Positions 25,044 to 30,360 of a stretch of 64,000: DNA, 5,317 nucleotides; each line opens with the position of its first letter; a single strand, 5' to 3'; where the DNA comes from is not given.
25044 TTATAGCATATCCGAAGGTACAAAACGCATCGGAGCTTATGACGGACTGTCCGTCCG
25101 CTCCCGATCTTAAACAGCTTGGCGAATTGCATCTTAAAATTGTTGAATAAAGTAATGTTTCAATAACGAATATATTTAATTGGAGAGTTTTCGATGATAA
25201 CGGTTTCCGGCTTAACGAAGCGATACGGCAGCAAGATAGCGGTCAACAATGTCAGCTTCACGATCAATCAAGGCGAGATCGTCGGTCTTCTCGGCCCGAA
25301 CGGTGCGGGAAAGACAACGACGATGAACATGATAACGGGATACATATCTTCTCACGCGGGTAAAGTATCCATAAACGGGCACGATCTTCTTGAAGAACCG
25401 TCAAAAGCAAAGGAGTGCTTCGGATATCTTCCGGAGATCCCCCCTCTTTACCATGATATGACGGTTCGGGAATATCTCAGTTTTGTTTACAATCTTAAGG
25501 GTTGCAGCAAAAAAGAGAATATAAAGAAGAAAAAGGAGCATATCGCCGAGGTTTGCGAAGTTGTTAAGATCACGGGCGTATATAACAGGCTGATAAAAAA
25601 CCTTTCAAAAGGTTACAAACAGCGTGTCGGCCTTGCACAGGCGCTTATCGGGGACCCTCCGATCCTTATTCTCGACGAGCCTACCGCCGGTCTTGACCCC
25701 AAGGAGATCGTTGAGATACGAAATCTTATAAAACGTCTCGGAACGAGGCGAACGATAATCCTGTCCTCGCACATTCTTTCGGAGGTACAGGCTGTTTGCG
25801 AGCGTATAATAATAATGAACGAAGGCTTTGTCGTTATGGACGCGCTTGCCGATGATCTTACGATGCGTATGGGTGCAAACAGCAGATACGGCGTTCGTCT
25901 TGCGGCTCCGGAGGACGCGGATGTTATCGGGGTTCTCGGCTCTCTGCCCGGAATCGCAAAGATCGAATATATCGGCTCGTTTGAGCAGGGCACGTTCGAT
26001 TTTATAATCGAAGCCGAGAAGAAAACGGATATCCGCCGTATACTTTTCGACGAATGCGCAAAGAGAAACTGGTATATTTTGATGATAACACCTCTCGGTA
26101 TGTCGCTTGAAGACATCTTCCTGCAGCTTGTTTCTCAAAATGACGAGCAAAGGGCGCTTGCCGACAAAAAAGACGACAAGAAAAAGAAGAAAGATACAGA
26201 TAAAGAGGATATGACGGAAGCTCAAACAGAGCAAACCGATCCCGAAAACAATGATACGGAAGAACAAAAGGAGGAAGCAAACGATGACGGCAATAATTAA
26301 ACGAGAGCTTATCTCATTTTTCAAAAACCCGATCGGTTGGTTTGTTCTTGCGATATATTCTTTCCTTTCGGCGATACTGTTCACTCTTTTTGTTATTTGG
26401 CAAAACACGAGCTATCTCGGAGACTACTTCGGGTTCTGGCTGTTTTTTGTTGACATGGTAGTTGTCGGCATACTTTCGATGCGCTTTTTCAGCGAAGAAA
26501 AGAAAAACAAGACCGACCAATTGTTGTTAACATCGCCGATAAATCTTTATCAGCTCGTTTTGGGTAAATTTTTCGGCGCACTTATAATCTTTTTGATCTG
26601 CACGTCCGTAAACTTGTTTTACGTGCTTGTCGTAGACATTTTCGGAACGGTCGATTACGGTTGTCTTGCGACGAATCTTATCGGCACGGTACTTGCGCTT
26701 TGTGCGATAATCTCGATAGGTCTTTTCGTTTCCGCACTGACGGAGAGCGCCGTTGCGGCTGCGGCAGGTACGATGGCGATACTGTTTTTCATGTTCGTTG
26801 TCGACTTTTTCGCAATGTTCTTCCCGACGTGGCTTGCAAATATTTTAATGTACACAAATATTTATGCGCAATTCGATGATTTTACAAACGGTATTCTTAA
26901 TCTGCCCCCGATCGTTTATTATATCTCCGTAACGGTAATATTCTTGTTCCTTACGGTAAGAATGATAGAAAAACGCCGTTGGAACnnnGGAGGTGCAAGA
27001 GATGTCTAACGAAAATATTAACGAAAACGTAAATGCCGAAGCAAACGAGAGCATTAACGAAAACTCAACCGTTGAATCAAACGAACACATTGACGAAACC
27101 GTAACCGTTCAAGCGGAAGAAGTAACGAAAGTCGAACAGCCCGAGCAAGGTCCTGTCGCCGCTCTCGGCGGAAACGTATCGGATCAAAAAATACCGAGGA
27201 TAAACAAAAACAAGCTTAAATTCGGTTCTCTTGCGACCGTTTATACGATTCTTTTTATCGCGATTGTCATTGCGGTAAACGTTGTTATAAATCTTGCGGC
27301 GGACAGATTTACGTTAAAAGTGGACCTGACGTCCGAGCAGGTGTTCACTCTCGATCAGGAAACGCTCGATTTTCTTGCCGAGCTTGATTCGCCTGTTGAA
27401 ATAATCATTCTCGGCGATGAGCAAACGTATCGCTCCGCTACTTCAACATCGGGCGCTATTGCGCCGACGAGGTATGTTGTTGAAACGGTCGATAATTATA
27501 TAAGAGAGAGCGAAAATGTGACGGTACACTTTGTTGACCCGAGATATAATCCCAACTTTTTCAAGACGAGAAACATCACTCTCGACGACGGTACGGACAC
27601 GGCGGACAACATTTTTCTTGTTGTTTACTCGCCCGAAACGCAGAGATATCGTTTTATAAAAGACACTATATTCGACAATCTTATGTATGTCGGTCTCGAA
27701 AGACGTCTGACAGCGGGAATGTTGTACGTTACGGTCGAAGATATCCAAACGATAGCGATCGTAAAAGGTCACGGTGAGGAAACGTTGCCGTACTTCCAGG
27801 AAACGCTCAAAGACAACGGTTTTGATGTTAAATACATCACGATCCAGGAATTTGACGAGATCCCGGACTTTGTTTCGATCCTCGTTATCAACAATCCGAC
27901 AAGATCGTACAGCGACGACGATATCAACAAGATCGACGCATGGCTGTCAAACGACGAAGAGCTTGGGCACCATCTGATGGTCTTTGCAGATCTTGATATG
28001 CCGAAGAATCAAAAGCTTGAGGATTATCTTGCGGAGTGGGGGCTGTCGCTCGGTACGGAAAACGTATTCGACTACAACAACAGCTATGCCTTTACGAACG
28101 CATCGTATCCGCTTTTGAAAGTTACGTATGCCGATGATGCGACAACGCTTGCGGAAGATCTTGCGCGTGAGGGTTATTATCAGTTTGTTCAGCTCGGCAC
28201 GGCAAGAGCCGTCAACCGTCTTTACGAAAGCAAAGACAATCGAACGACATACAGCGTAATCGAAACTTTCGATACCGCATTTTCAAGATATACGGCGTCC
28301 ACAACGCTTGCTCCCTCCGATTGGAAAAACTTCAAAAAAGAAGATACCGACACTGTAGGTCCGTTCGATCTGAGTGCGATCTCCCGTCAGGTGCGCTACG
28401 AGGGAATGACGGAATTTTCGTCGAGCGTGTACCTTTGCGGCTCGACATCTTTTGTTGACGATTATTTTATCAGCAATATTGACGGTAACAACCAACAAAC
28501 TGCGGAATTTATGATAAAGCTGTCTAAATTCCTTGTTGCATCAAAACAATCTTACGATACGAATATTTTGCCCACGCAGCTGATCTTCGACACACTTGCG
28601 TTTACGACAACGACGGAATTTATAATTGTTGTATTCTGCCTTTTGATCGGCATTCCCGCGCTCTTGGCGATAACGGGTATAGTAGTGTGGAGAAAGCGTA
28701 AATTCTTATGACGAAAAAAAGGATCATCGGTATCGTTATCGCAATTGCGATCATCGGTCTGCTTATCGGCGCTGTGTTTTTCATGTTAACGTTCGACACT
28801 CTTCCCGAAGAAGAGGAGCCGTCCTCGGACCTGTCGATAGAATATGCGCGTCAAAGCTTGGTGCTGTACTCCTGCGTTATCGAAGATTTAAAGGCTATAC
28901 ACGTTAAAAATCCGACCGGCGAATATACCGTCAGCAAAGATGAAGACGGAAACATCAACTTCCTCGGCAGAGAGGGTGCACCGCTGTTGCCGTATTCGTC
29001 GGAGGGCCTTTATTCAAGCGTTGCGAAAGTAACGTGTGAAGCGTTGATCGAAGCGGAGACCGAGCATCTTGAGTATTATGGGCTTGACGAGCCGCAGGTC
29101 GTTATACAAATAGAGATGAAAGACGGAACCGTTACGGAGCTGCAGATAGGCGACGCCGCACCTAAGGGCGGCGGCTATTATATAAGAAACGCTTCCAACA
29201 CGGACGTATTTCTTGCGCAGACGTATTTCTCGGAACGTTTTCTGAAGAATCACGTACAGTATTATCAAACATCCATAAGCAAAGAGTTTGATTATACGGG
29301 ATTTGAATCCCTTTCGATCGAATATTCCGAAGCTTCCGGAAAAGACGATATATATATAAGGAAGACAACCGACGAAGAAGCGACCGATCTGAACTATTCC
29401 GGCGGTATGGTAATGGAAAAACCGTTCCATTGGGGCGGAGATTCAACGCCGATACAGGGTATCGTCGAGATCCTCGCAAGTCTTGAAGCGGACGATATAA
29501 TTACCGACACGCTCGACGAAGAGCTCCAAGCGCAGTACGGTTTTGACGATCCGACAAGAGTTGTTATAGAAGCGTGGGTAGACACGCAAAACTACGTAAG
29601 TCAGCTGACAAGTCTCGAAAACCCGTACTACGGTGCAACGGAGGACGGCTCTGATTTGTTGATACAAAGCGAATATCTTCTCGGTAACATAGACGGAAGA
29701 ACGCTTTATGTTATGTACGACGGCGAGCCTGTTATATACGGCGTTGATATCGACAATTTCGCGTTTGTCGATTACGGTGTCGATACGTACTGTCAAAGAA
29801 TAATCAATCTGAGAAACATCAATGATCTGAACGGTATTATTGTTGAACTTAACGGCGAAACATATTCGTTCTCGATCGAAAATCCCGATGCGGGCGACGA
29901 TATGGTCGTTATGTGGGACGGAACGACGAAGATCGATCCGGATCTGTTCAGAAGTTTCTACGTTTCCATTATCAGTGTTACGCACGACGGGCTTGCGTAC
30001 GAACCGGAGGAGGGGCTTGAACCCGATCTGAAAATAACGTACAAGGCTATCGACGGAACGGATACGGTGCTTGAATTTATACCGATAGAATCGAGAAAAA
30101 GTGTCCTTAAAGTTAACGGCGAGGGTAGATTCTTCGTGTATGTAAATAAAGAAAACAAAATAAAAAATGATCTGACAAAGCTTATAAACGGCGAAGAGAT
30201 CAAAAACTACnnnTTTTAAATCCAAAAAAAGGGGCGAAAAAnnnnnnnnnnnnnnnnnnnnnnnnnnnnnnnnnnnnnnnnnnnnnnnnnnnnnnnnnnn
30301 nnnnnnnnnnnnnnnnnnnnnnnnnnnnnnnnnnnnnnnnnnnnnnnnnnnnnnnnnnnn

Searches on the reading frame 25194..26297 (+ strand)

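Call 23: search_protein_families(library=pfam, proteins=[window:25194-26297:+], max_evalue=0.01)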
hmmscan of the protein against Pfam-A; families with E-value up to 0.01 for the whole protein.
window:25194-26297:+ (368 aa): 3 families
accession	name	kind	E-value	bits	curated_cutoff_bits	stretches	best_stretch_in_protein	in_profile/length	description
PF00005.33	ABC_tran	-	3.6e-33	115.5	25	1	17-165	1-137/137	ABC transporter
PF13304.12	AAA_21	-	3.1e-10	41.1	27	1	131-195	232-300/304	AAA domain, putative AbiEii toxin, Type IV TA system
PF02463.25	SMC_N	-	0.00012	22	40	1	28-195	25-199/220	RecF/RecN/SMC N terminal domain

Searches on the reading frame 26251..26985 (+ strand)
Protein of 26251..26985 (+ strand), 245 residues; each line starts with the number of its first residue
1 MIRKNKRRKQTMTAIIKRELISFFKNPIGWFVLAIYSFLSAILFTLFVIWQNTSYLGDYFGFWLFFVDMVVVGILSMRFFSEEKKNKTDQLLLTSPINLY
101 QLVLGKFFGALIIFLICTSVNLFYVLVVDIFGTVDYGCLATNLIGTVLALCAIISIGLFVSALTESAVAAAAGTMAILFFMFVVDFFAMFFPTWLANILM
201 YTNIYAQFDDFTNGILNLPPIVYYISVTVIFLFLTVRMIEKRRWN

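Call 23: search_protein_families(library=pfam, proteins=[window:26251-26985:+], max_evalue=0.01)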
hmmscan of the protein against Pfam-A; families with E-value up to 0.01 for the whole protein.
window:26251-26985:+ (245 aa): 5 families
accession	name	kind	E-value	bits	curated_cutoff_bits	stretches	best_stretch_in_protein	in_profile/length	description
PF12698.13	ABC2_membrane_3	-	2.8e-12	46.9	31.6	1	55-233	159-339/347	ABC-2 family transporter protein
PF12679.13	ABC2_membrane_2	-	3.4e-10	40.1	27.2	1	69-225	79-229/283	ABC-2 family transporter protein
PF12730.13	ABC2_membrane_4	-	1.5e-08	35.3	27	1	16-168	2-158/179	ABC-2 family transporter protein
PF13346.12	ABC2_membrane_5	-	1.6e-06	28.2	25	1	35-239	15-204/205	ABC-2 family transporter protein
PF01061.29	ABC2_membrane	-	4.9e-06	26.7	26.9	1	13-183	4-175/211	ABC-2 type transporter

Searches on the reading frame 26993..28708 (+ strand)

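Call 23: search_protein_families(library=pfam, proteins=[window:26993-28708:+], max_evalue=0.01)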
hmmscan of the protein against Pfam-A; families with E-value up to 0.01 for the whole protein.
window:26993-28708:+ (572 aa): 3 families
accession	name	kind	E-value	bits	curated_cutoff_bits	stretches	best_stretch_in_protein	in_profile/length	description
PF09822.16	ABC_transp_aux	-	3.3e-16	59.8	34.7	1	253-409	3-176/288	ABC-type uncharacterized transport system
PF23357.1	DUF7088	-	1.1e-06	29.2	27.8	1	115-188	2-70/105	Domain of unknown function (DUF7088)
PF14258.12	DUF4350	-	0.00027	21.7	30.4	1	268-402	12-119/181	Domain of unknown function (DUF4350)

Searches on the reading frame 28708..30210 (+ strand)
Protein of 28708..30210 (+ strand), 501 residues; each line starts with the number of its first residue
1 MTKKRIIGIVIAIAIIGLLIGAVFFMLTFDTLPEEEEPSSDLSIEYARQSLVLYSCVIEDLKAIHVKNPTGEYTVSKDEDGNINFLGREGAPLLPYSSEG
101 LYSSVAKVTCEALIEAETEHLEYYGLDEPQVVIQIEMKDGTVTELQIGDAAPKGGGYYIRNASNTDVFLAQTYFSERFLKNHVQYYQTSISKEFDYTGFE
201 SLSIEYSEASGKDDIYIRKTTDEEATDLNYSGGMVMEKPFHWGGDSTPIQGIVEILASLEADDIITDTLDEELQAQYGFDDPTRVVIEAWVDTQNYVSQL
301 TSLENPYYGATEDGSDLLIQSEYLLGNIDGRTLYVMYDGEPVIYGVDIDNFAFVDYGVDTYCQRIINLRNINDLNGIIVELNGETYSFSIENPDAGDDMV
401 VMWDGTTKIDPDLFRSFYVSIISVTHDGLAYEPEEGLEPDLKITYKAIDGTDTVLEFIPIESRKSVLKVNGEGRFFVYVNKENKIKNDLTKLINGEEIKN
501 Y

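Call 5: search_protein_families(library=pfam, proteins=[window:28708-30210:+], max_evalue=1)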
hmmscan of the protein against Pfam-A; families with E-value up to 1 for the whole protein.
window:28708-30210:+ (501 aa): 1 family
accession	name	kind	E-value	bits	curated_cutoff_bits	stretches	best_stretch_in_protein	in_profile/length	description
PF14238.11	DUF4340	-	3.4e-25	89.8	25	1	89-282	7-183/183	Domain of unknown function (DUF4340)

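Call 6: search_protein_families(library=ncbifam, proteins=[window:28708-30210:+], max_evalue=1)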
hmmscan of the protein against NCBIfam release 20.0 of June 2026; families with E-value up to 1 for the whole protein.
window:28708-30210:+ (501 aa): 1 family
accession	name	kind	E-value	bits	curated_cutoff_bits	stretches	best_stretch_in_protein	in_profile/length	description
NF005826.1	PRK07718.1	equivalog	0.25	11.3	140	1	1-45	1-44/143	flagellar basal body-associated protein FliL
